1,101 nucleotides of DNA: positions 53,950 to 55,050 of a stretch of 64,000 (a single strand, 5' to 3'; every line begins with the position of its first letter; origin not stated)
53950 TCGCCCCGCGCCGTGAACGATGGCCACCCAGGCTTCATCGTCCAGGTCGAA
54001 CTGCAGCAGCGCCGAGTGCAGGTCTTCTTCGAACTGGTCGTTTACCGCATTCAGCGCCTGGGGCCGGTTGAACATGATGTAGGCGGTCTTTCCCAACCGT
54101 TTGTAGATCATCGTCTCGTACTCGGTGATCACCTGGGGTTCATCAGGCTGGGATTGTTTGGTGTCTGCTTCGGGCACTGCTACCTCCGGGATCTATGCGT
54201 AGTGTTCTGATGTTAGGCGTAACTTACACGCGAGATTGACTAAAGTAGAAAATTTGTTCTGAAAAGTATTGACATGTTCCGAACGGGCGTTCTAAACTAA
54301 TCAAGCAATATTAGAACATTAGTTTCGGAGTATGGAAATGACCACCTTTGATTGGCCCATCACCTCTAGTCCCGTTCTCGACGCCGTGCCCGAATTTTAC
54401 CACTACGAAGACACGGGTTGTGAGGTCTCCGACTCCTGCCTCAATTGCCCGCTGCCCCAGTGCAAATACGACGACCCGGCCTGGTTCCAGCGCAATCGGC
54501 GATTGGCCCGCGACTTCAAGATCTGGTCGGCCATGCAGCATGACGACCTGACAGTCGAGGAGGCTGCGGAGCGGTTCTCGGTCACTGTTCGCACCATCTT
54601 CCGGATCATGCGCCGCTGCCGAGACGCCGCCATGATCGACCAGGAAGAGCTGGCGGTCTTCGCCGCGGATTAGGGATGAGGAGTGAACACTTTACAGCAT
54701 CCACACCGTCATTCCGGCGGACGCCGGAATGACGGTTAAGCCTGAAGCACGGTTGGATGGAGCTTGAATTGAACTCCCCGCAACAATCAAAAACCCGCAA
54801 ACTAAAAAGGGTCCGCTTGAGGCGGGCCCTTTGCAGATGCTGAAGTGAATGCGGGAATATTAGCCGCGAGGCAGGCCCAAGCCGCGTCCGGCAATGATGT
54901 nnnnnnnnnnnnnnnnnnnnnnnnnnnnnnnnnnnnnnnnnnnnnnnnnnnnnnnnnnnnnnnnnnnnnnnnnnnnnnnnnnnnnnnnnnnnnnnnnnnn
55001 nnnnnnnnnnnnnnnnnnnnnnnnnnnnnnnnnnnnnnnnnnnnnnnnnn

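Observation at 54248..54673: Three LexA-type boxes stacked on the promoter of a small Cys4 plus HTH protein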

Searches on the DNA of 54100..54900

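Call 89: search_rna_families(source=window, start=54100, end=54900, threshold=evalue, max_evalue=1)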
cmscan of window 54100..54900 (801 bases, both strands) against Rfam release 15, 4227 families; matches with E-value up to 1: 0.
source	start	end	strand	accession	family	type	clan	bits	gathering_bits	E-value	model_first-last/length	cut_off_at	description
